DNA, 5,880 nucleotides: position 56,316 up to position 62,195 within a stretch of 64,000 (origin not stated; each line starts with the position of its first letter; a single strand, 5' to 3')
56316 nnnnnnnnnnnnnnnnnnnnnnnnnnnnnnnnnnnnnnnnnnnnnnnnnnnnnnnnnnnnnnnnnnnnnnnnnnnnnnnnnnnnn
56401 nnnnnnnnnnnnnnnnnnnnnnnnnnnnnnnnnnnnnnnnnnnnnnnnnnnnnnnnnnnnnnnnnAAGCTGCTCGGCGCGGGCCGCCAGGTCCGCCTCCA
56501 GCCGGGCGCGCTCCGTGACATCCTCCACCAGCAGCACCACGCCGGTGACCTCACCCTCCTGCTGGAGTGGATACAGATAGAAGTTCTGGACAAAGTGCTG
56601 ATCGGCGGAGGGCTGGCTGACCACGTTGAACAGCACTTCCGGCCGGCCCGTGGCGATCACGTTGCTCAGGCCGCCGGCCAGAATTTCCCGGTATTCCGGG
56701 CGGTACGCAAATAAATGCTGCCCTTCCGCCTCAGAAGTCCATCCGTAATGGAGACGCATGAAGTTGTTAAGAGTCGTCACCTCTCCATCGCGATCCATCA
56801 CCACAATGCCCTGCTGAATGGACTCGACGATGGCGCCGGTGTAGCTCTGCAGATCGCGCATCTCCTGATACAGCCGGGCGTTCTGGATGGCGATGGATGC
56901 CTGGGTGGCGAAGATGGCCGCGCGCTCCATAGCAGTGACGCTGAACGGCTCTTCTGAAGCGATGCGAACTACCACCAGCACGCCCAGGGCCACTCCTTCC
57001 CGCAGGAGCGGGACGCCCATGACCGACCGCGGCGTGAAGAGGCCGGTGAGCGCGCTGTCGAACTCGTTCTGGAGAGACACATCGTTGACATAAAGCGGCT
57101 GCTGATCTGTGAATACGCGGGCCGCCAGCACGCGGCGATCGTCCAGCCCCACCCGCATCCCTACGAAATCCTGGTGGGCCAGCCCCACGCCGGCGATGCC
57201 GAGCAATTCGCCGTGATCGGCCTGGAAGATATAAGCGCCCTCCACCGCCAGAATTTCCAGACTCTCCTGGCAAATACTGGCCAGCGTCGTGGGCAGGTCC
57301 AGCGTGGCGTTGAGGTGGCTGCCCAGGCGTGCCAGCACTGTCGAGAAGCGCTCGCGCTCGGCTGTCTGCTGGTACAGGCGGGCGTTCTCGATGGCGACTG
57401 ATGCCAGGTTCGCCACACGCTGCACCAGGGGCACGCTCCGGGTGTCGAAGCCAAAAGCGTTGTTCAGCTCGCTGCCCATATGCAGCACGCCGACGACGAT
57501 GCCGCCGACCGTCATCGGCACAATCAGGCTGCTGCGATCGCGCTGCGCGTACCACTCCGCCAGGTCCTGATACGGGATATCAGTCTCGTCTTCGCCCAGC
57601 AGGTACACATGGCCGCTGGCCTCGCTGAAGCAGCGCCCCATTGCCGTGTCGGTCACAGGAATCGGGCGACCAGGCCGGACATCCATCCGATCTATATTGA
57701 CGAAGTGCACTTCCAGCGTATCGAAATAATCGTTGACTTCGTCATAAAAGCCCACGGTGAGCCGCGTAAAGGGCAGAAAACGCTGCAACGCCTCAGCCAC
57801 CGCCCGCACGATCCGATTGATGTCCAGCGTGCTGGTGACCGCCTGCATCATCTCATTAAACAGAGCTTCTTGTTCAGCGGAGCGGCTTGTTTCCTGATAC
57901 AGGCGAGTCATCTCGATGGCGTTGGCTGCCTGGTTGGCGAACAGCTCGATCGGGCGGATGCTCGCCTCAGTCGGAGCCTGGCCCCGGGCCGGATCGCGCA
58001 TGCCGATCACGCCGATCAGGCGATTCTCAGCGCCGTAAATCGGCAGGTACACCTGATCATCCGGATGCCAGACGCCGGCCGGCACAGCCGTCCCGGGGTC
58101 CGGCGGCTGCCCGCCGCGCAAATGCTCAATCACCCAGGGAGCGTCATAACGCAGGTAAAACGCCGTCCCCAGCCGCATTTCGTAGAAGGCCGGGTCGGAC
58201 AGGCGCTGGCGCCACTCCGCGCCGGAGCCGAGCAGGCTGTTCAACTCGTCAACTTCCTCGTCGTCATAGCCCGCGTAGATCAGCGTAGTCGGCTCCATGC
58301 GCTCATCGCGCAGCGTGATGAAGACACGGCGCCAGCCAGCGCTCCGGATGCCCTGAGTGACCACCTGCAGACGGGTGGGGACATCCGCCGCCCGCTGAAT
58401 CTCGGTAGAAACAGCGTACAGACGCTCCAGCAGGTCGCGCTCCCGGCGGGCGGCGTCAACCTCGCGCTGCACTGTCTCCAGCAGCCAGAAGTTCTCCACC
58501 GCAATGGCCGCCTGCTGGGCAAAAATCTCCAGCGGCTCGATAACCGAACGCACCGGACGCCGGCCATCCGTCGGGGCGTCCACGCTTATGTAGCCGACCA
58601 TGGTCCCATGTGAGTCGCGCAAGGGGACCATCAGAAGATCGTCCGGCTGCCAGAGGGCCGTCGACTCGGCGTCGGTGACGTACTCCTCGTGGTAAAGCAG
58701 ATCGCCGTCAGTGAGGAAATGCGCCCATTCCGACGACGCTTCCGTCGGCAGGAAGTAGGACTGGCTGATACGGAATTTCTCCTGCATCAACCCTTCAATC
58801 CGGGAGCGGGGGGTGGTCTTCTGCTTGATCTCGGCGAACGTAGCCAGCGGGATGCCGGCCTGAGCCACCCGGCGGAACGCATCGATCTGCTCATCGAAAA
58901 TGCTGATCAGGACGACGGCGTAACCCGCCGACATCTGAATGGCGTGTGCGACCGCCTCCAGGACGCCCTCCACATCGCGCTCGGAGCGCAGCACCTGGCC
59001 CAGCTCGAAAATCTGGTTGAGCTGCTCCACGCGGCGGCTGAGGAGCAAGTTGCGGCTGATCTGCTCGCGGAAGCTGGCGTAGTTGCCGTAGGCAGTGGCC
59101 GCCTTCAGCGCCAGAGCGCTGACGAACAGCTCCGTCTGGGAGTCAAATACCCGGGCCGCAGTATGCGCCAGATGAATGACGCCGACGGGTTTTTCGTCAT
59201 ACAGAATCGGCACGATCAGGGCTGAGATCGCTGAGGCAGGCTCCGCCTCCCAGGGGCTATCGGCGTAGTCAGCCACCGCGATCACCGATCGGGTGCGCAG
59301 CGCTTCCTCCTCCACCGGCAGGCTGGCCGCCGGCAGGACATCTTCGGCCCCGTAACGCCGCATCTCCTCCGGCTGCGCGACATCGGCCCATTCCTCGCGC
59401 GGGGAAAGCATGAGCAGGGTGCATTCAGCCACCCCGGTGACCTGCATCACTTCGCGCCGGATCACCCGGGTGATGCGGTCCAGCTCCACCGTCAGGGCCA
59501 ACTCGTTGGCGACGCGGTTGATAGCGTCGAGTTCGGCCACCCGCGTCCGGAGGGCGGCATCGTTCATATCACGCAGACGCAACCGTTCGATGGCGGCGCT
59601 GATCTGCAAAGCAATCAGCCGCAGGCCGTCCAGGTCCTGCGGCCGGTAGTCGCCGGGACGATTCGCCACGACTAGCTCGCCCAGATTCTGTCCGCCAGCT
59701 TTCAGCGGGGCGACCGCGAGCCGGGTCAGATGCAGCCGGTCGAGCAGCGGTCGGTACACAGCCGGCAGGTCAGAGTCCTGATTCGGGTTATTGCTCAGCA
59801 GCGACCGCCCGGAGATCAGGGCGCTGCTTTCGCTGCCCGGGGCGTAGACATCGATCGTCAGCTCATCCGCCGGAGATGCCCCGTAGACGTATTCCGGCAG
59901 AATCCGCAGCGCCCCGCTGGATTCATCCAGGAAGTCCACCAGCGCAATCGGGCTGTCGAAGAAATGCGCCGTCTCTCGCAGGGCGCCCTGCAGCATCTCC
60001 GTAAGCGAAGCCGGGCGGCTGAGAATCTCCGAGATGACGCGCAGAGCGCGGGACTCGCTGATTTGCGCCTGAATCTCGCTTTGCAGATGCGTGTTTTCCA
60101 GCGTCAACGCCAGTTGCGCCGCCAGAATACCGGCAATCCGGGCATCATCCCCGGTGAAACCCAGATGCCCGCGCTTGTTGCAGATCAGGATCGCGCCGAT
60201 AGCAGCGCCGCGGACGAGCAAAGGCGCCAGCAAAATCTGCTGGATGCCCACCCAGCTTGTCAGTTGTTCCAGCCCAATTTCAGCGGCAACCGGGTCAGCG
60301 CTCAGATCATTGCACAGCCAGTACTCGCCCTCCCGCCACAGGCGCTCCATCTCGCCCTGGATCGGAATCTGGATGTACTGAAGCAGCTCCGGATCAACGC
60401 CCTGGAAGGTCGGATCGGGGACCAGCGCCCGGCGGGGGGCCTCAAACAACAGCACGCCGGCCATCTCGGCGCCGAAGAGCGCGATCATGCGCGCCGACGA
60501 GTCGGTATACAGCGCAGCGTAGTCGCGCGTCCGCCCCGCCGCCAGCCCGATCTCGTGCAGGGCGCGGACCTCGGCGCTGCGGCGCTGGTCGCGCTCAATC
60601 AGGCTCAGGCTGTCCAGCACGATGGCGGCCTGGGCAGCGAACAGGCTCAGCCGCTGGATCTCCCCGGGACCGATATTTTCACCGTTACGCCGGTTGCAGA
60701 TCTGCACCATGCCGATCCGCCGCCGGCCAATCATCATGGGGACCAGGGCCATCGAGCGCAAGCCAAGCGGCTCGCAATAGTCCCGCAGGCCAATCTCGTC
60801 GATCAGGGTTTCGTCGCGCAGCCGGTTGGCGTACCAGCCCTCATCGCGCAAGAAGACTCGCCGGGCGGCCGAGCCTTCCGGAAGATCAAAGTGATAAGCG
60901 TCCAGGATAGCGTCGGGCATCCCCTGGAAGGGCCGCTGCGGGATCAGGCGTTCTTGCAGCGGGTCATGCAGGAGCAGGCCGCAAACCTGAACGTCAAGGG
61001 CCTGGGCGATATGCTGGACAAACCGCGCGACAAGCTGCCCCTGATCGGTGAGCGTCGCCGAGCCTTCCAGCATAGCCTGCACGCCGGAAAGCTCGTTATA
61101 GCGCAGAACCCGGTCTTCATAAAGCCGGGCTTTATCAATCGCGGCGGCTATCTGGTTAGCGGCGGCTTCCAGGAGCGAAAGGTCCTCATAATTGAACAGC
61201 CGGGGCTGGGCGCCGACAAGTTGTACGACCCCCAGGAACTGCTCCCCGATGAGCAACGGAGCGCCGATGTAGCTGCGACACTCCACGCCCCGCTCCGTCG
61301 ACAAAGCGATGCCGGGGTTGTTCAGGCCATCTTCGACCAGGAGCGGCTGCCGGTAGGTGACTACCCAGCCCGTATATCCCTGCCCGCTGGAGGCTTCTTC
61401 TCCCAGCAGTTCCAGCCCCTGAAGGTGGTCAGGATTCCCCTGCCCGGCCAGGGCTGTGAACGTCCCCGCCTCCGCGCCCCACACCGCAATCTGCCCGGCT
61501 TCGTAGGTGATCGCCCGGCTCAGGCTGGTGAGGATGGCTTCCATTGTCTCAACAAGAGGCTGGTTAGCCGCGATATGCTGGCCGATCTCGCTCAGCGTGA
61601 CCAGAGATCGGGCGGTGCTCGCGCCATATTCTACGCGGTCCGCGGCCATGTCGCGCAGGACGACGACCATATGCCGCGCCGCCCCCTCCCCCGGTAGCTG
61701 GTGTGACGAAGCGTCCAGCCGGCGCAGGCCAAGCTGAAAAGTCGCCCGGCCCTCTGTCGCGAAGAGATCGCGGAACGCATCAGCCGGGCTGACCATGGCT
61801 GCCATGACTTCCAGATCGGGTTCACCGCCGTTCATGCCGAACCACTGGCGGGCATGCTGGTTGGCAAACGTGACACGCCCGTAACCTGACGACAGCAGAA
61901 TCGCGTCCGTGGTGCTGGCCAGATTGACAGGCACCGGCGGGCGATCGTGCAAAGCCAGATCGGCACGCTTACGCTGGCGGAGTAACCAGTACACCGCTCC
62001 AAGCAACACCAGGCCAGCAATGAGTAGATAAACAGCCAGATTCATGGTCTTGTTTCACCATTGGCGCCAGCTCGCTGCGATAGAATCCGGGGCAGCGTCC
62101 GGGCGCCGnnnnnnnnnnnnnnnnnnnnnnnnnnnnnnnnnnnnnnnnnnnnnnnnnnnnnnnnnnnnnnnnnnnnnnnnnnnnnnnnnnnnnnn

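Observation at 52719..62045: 9.3-kb gene for a 3108-aa histidine kinase with ~14 tandem GAF domains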

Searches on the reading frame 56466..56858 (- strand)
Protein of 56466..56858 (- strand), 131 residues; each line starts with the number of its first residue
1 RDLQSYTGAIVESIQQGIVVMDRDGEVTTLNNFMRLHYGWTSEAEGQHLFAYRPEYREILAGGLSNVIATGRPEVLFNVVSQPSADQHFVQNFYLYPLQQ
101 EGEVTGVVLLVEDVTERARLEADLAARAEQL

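Call 8: search_protein_families(library=pfam, max_evalue=1, proteins=[window:56466-56858:-])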
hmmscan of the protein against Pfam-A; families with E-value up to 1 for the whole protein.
seq(131 aa): 8 families
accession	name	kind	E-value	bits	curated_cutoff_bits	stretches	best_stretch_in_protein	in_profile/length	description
PF08448.16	PAS_4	-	9.5e-13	48.8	23.1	1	11-119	1-110/110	PAS fold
PF00989.32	PAS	-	5e-06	26.9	22.6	1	9-113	5-112/113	PAS fold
PF12860.13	PAS_7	-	0.00044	20.8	27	1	11-35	1-25/115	PAS fold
PF13188.13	PAS_8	-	0.004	17.4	21.8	1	9-44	5-38/65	PAS domain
PF15714.11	SpoVT_C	-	0.016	15.7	27.5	0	85-126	74-117/128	Stage V sporulation protein T C-terminal, transcription factor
PF01590.32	GAF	-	0.086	13.8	22.4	1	29-112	34-109/133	GAF domain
PF16736.11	sCache_like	-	0.13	13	27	0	91-110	95-114/117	Single Cache-like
PF13596.12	PAS_10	-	0.16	13.1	22.1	1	10-115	4-106/106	PAS domain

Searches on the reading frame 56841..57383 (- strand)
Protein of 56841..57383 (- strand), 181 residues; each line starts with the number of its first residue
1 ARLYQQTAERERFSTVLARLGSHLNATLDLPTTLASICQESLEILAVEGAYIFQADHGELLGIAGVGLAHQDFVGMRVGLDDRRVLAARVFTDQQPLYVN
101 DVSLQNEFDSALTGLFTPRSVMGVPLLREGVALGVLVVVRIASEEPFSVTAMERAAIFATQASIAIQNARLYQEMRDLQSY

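Call 8: search_protein_families(library=pfam, max_evalue=1, proteins=[window:56841-57383:-])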
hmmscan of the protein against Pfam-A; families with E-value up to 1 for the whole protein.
seq(181 aa): 3 families
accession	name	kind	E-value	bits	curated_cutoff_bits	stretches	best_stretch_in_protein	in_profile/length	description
PF13185.12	GAF_2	-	1.1e-12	48.7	28.6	1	28-167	2-136/136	GAF domain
PF01590.32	GAF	-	2.1e-12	48.2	22.4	1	29-166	1-133/133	GAF domain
PF13492.12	GAF_3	-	2.5e-08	34.8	27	1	31-168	3-129/129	GAF domain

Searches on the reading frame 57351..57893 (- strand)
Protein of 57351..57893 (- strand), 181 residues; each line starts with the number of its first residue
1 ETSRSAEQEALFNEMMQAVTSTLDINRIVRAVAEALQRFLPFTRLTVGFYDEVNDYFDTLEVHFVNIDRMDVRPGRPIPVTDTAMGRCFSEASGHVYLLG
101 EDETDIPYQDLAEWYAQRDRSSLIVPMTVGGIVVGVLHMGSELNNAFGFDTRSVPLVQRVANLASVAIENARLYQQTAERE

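Call 8: search_protein_families(library=pfam, max_evalue=1, proteins=[window:57351-57893:-])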
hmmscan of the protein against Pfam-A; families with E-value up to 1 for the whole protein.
seq(181 aa): 3 families
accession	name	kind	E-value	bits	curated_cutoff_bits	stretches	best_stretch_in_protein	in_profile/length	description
PF13185.12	GAF_2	-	4.8e-09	37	28.6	1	23-169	2-136/136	GAF domain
PF13492.12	GAF_3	-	6.2e-07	30.3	27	1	27-170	4-129/129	GAF domain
PF01590.32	GAF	-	8.7e-07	30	22.4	1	24-168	1-133/133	GAF domain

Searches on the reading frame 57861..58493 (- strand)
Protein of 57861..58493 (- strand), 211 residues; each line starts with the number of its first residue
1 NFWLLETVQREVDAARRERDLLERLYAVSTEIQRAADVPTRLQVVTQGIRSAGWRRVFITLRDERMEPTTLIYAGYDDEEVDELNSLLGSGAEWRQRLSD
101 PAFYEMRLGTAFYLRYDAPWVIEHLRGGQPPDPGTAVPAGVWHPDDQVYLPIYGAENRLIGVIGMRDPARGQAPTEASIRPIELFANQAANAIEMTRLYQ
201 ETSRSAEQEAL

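Call 7: search_protein_families(library=pfam, max_evalue=1, proteins=[window:57861-58493:-])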
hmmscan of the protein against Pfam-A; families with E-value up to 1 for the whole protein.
seq(211 aa): 3 families
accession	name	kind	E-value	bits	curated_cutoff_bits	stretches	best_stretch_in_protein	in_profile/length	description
PF13185.12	GAF_2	-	1.3e-07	32.4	28.6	1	36-194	2-136/136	GAF domain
PF13492.12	GAF_3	-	0.00084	20.2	27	1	151-194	87-128/129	GAF domain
PF01590.32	GAF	-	0.06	14.3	22.4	1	112-193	57-133/133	GAF domain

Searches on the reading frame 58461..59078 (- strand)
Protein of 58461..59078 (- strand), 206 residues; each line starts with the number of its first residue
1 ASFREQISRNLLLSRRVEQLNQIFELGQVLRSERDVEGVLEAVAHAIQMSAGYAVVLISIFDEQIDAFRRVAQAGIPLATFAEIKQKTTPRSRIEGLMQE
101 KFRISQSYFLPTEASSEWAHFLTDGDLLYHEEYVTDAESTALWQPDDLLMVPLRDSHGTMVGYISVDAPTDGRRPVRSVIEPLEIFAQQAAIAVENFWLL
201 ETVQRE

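Call 7: search_protein_families(library=pfam, max_evalue=1, proteins=[window:58461-59078:-])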
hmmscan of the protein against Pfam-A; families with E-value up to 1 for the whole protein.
seq(206 aa): 3 families
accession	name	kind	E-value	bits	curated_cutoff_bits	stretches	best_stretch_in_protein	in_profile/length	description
PF13185.12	GAF_2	-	7.9e-05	23.3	28.6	1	34-195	2-136/136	GAF domain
PF01590.32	GAF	-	0.00033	21.6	22.4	1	37-194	3-133/133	GAF domain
PF13492.12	GAF_3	-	0.0029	18.5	27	1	131-196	64-129/129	GAF domain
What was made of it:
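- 58458..59060 (-): GAF6 (aa 996-1196). Carries a ~25-aa insertion and is the weakest Pfam match. GAF_2 23.3 bits (cut-off 28.6), GAF 21.6 (cut-off 22.4), E = 8e-5, full model length (call 7).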

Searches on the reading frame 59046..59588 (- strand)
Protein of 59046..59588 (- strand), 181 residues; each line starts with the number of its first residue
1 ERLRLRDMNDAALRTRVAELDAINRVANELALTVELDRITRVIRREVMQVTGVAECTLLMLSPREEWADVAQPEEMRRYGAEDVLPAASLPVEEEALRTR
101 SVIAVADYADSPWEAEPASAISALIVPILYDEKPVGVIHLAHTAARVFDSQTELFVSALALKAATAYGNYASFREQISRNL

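Call 7: search_protein_families(library=pfam, max_evalue=1, proteins=[window:59046-59588:-])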
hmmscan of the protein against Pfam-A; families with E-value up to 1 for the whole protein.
seq(181 aa): 5 families
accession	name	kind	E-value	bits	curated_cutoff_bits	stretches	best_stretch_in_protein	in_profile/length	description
PF01590.32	GAF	-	2.1e-11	44.9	22.4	1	35-166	1-132/133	GAF domain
PF13185.12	GAF_2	-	1.6e-10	41.8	28.6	1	35-165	3-133/136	GAF domain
PF13492.12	GAF_3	-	4.6e-06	27.5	27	1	45-166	11-126/129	GAF domain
PF07614.16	DUF1577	-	0.049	13.2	25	1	119-151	212-249/256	Protein of unknown function (DUF1577)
PF25026.1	Asd-4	-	0.079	13.5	29.1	1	10-24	10-24/80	Asd-4-like domain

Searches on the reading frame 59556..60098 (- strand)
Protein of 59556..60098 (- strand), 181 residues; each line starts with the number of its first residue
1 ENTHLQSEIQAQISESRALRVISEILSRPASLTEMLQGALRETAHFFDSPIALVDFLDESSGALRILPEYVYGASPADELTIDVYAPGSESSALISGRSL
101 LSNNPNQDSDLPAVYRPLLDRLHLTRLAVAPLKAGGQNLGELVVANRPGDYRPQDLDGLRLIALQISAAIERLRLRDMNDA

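Call 7: search_protein_families(library=pfam, max_evalue=1, proteins=[window:59556-60098:-])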
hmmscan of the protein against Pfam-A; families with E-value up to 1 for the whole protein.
seq(181 aa): 3 families
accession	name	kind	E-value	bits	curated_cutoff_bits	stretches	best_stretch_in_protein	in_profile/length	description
PF13185.12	GAF_2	-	1.4e-13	51.7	28.6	1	30-171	2-136/136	GAF domain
PF01590.32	GAF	-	3.5e-11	44.2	22.4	1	32-170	2-133/133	GAF domain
PF13492.12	GAF_3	-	0.0065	17.3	27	1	32-172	2-129/129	GAF domain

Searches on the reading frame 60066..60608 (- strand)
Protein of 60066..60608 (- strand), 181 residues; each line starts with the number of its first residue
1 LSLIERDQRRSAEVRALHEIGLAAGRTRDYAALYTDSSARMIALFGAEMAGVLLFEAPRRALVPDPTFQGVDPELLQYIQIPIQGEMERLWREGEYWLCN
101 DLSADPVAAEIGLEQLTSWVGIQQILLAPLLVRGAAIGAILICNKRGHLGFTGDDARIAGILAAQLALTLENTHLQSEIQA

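Call 7: search_protein_families(library=pfam, max_evalue=1, proteins=[window:60066-60608:-])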
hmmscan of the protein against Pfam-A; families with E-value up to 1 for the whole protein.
seq(181 aa): 4 families
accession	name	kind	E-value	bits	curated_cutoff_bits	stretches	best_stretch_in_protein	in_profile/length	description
PF13185.12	GAF_2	-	3.8e-07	30.8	28.6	1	39-171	13-136/136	GAF domain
PF01590.32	GAF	-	4.6e-07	30.9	22.4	1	41-170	13-133/133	GAF domain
PF13492.12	GAF_3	-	0.00016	22.5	27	1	123-172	81-129/129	GAF domain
PF15714.11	SpoVT_C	-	0.048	14.2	27.5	1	82-168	44-125/128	Stage V sporulation protein T C-terminal, transcription factor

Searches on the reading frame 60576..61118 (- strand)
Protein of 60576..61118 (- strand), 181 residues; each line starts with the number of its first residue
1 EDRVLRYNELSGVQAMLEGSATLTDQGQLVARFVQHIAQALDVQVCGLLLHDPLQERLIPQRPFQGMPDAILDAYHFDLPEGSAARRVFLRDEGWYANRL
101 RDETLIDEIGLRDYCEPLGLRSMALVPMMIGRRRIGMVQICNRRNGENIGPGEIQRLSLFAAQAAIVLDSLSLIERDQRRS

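Call 7: search_protein_families(library=pfam, max_evalue=1, proteins=[window:60576-61118:-])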
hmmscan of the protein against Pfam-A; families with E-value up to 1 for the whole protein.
seq(181 aa): 3 families
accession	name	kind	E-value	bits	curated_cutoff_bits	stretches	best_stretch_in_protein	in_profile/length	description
PF01590.32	GAF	-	2e-09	38.5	22.4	1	28-168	4-133/133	GAF domain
PF13492.12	GAF_3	-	3.1e-09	37.7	27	1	26-169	2-128/129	GAF domain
PF13185.12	GAF_2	-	1.5e-06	28.9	28.6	1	28-169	6-136/136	GAF domain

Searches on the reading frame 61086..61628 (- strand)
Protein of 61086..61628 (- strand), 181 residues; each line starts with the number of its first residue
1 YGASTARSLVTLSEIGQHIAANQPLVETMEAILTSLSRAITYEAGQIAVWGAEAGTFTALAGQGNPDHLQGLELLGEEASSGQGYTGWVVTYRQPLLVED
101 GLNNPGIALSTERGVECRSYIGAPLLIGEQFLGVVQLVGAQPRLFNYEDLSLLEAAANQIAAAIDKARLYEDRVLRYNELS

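Call 7: search_protein_families(library=pfam, max_evalue=1, proteins=[window:61086-61628:-])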
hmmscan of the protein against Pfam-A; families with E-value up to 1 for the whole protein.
seq(181 aa): 3 families
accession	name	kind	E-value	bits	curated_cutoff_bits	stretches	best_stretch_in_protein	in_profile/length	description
PF13185.12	GAF_2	-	3.1e-14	53.8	28.6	1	35-165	6-136/136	GAF domain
PF01590.32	GAF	-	1.6e-13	51.8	22.4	1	27-164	4-133/133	GAF domain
PF13492.12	GAF_3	-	2.5e-09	38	27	1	28-165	5-128/129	GAF domain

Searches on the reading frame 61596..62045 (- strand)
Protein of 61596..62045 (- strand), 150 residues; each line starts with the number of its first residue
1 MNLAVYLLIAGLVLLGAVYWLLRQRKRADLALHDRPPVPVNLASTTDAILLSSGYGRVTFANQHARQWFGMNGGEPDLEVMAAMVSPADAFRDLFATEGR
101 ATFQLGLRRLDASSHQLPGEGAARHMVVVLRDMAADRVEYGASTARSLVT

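Call 7: search_protein_families(library=pfam, max_evalue=1, proteins=[window:61596-62045:-])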
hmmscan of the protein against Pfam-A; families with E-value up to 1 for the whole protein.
seq(150 aa): 5 families
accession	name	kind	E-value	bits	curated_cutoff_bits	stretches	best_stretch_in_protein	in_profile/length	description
PF13188.13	PAS_8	-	0.014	15.7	21.8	1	45-73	10-40/65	PAS domain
PF05545.16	FixQ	-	0.015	15.6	29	1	7-29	15-37/49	Cbb3-type cytochrome oxidase component FixQ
PF13194.11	DUF4010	-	0.045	13.9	30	1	5-73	89-153/210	Domain of unknown function (DUF4010)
PF19706.4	DUF6203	-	0.049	14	26.7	1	11-36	19-41/54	Family of unknown function (DUF6203)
PF13426.13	PAS_9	-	0.057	14.1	27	1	47-75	2-30/103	PAS domain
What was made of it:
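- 61641..61934 (-): Conserved N-terminal PAS-like segment, aa ~38-135. PAS_8 E = 0.014 in the query (call 7).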

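Call 48: search_solved_structures(query=A2, max_evalue=1)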
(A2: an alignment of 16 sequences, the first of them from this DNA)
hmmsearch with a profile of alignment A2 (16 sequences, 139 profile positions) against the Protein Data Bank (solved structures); distinct sequences matched with E-value up to 1: 10.
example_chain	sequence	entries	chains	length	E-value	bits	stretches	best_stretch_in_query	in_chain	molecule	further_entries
10jx_A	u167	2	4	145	0.18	14.8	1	41-115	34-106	Multi-sensor signal transduction histidine kinase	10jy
3ewk_A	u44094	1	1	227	0.3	14.1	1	26-75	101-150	Sensor protein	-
3b3l_A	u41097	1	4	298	0.4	13.7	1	18-101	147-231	Ketohexokinase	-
2hqq_A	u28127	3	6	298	0.4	13.7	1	18-101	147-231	Ketohexokinase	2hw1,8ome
3nbv_A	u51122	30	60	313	0.43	13.6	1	18-101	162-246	Ketohexokinase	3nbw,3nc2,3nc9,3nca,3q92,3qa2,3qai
8ug1_A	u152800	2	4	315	0.44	13.5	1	18-101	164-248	Ketohexokinase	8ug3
2hlz_A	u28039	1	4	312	0.44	13.5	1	18-101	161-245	Ketohexokinase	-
6ul7_A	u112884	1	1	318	0.45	13.5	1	18-101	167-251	Ketohexokinase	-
3s7e_A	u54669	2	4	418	0.71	12.9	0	38-75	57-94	Allergen Ara h 1, clone P41B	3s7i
3smh_A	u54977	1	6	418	0.86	12.6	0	38-75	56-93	Allergen Ara h 1, clone P41B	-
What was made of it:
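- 61641..61934 (-): PDB profile best E = 0.18 (call 48).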

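Call 49: search_protein_families(library=pfam, alignment_id=A2, max_evalue=0.1)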
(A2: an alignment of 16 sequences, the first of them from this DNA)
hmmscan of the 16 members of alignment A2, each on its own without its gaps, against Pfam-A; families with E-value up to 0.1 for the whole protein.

A. member 1, seq(140 aa): 5 families
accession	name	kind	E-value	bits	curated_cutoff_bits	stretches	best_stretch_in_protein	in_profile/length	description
PF13188.13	PAS_8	-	0.013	15.8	21.8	1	45-73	10-40/65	PAS domain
PF05545.16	FixQ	-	0.014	15.8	29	1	7-29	15-37/49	Cbb3-type cytochrome oxidase component FixQ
PF13194.11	DUF4010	-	0.038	14.1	30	1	5-73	89-153/210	Domain of unknown function (DUF4010)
PF19706.4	DUF6203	-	0.044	14.1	26.7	1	11-36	19-41/54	Family of unknown function (DUF6203)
PF13426.13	PAS_9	-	0.05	14.3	27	1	47-75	2-30/103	PAS domain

B. families by the number of members that match (of 16 scanned): 11 families
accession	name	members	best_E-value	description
PF13188.13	PAS_8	14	0.00029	PAS domain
PF00989.32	PAS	9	0.0016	PAS fold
PF13426.13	PAS_9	6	0.012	PAS domain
PF13194.11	DUF4010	4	0.0019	Domain of unknown function (DUF4010)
PF08448.16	PAS_4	3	0.00064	PAS fold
PF19706.4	DUF6203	2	0.0042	Family of unknown function (DUF6203)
PF05545.16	FixQ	1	0.014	Cbb3-type cytochrome oxidase component FixQ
PF22497.1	DUF6989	1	0.043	Domain of unknown function (DUF6989)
PF21420.2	Tautomerase-like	1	0.043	Tautomerase-like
PF20087.4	DUF6479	1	0.044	Family of unknown function (DUF6479)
PF17343.7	DUF5373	1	0.098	Family of unknown function (DUF5373)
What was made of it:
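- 61641..61934 (-): 14 of 16 orthologues hit PAS_8 weakly, best E = 2.9e-4 (call 49).
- On PAS domain (N-terminal segment, aa ~38-135): 14 of 16 orthologues give weak PAS_8 hits, best E = 2.9e-4 (call 49).
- Checked: The N-terminal 'PAS-like' segment is only weakly supported (calls 7, 49).
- Tried and rejected: Profile searches were inconclusive (calls 48, 49).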
